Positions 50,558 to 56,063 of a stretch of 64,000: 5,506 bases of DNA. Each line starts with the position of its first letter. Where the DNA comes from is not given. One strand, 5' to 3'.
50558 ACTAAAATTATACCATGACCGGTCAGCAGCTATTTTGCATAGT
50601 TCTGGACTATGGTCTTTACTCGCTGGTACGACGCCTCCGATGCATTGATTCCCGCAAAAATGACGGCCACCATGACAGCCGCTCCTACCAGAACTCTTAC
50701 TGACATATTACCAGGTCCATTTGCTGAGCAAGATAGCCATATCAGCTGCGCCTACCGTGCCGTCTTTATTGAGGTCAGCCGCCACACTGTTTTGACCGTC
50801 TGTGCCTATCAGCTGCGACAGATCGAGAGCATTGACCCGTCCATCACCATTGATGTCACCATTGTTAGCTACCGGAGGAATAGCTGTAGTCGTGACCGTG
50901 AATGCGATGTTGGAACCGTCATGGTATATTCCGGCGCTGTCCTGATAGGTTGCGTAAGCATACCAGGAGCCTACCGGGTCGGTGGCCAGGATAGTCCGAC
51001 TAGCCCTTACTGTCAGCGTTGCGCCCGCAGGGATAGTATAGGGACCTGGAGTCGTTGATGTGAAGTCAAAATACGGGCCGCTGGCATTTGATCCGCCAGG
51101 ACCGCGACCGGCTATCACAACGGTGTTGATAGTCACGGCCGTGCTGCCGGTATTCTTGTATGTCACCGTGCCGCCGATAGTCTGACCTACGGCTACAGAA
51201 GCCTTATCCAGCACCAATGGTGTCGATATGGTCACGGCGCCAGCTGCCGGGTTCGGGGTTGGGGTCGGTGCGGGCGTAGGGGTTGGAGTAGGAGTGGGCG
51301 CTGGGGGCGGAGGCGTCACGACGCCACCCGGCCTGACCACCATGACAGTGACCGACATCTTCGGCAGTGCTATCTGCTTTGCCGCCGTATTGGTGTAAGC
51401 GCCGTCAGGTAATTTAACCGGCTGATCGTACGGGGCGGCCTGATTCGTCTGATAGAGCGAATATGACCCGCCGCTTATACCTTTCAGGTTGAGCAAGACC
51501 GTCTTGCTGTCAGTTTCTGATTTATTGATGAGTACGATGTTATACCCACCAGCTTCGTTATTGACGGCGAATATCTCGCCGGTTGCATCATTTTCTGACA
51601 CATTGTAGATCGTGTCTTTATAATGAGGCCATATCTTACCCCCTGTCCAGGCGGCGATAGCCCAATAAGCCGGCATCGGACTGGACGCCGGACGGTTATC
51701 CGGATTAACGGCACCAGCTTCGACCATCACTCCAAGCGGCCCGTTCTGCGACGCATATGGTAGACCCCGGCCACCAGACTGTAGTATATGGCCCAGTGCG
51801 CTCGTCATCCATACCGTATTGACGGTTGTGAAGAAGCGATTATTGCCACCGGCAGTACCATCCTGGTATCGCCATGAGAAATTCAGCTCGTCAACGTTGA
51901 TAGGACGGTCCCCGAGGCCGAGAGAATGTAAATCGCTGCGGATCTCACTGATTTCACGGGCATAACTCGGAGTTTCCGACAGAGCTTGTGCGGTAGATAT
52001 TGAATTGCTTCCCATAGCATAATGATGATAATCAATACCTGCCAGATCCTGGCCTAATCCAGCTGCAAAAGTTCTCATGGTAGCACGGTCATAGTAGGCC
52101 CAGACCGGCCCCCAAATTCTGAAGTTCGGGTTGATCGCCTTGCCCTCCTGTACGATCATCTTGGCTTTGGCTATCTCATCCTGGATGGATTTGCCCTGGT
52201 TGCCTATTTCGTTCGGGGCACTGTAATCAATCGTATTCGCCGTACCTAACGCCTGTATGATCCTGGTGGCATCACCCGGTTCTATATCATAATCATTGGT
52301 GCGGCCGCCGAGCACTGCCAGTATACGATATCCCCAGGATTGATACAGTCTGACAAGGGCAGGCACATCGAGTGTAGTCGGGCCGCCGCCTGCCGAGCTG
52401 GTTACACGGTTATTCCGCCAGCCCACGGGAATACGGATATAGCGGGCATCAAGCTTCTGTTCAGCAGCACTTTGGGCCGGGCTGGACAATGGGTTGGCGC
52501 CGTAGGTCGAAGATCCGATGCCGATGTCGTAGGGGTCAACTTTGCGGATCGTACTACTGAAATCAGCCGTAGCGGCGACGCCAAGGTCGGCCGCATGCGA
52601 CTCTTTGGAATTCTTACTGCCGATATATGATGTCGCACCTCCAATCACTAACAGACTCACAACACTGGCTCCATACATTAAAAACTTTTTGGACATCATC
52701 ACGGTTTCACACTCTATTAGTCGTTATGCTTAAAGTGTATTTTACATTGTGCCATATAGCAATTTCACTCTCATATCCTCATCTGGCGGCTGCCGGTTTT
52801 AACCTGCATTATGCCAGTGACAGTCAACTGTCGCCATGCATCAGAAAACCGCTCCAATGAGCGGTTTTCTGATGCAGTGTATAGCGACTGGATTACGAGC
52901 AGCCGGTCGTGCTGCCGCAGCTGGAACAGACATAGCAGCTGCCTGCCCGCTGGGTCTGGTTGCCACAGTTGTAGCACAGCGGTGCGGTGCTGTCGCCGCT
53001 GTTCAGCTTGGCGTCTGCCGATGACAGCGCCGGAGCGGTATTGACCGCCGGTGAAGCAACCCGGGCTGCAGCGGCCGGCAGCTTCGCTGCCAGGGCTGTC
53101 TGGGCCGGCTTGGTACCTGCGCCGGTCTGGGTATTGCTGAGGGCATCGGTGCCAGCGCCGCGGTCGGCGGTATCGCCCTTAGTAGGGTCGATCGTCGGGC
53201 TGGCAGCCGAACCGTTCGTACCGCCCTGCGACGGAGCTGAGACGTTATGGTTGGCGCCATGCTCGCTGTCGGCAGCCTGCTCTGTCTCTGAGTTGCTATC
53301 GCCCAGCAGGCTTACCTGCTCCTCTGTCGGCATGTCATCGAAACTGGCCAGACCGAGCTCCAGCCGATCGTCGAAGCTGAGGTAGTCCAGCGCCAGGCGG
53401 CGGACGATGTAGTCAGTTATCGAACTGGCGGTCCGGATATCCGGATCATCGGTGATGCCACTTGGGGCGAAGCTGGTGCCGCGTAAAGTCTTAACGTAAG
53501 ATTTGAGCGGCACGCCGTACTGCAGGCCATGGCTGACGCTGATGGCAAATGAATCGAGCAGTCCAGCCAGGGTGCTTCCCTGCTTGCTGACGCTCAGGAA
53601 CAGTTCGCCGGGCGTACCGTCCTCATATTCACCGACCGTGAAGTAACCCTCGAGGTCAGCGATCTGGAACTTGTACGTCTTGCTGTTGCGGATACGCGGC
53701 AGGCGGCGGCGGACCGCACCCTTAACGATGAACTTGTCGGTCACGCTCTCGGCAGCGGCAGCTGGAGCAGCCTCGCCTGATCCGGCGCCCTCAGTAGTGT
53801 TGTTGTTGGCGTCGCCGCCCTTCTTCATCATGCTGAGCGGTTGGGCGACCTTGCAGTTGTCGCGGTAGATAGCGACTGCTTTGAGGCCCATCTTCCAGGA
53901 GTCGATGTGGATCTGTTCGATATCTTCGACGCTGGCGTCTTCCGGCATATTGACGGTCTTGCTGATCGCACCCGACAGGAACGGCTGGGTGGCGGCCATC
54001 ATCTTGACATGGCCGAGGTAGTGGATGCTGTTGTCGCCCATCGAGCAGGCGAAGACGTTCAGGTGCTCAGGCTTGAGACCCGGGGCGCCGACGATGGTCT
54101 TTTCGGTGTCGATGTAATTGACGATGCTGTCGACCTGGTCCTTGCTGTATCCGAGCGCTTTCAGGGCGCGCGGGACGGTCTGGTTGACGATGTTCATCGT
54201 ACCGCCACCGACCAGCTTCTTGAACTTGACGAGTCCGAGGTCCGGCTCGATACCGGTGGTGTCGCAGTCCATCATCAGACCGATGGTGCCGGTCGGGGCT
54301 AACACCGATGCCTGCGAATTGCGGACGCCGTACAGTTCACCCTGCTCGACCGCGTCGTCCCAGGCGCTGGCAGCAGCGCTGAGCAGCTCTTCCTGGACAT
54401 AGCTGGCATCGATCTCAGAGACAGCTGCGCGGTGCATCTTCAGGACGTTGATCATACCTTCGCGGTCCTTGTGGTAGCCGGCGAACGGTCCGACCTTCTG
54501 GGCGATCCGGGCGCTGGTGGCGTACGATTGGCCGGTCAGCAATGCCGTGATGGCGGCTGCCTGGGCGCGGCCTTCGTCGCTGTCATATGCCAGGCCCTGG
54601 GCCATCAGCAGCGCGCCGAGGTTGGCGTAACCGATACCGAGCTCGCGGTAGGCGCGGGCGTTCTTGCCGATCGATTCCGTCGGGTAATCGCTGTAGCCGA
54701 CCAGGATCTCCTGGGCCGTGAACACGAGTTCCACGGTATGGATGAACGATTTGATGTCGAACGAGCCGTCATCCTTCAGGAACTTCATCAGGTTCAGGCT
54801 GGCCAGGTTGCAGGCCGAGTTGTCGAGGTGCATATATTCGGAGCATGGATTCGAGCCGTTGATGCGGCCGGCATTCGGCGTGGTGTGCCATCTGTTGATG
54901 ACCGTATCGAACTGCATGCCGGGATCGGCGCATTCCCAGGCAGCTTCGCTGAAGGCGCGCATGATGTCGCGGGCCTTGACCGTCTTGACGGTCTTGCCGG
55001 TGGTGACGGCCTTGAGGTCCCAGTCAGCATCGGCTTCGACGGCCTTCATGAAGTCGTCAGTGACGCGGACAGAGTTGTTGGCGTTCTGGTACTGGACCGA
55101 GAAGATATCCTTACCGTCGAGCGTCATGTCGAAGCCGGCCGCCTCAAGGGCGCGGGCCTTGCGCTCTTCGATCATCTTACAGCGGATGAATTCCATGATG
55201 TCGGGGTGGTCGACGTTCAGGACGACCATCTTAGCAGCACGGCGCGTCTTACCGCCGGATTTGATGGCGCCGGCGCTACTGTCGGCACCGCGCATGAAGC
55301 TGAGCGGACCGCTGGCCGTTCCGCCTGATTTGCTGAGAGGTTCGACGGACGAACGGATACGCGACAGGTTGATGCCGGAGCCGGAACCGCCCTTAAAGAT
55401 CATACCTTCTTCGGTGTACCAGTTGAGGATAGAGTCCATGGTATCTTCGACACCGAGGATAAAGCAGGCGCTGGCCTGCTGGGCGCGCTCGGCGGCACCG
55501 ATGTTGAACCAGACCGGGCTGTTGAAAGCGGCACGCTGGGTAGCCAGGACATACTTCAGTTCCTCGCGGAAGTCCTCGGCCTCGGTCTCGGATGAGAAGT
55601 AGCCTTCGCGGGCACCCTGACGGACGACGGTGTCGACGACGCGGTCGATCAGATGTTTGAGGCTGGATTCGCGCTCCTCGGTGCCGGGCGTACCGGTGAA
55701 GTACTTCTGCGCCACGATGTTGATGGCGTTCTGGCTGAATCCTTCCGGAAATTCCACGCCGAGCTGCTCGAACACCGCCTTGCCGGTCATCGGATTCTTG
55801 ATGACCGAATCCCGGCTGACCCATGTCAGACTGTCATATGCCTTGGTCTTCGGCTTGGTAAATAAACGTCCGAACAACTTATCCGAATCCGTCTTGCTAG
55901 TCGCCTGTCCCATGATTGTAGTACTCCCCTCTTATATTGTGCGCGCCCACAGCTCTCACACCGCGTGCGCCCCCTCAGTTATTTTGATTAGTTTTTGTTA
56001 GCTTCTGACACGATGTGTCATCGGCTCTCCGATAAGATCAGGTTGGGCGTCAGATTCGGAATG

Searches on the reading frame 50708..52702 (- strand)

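Call 17: search_protein_families(library=pfam, proteins=[window:50708-52702:-], max_evalue=0.001)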
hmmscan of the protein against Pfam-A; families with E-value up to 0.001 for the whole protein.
window:50708-52702:- (664 aa): 1 family
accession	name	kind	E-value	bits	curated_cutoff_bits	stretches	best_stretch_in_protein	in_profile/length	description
PF00404.24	Dockerin_1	-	8.8e-08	32.7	22.9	1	615-658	2-52/57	Dockerin type I domain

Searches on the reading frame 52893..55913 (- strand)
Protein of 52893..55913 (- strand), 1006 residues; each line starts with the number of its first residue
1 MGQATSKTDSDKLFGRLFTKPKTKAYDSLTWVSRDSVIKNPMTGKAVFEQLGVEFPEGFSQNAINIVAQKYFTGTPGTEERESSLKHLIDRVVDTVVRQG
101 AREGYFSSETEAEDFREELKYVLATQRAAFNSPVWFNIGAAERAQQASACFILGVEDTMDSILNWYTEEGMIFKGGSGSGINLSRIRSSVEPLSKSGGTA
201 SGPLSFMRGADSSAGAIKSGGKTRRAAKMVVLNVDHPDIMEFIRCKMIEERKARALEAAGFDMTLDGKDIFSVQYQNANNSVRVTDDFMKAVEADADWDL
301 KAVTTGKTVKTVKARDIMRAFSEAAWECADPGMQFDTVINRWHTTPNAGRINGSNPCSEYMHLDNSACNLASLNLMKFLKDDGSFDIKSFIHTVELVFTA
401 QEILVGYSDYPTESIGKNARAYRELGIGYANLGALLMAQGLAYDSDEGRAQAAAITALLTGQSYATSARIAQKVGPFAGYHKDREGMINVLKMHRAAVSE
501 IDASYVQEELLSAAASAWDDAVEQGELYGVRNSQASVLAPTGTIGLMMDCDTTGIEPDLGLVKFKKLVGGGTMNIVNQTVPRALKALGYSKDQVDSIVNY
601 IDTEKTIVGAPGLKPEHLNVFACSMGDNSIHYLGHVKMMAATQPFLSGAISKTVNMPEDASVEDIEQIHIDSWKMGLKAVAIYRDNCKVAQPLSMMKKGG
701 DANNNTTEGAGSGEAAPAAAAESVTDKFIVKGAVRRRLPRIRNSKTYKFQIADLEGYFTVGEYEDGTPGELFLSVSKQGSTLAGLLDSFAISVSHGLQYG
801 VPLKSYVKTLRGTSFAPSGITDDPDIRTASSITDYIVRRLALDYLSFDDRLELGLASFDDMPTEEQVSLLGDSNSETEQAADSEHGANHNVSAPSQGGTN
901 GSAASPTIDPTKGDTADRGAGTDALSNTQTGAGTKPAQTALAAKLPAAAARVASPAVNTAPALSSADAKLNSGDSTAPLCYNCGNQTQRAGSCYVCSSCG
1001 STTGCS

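Call 17: search_protein_families(library=pfam, proteins=[window:52893-55913:-], max_evalue=0.001)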
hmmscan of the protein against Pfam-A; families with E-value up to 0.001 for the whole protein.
window:52893-55913:- (1006 aa): 3 families
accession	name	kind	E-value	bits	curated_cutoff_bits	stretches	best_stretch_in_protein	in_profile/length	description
PF02867.20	Ribonuc_red_lgC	-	1.3e-143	479.8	23.9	1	148-683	1-523/523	Ribonucleotide reductase, barrel domain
PF08471.15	Ribonuc_red_2_N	-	1.7e-17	64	27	1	43-126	1-103/103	Class II vitamin B12-dependent ribonucleotide reductase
PF12637.14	TSCPD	-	1.2e-09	38.8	22.8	1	756-842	16-86/88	TSCPD domain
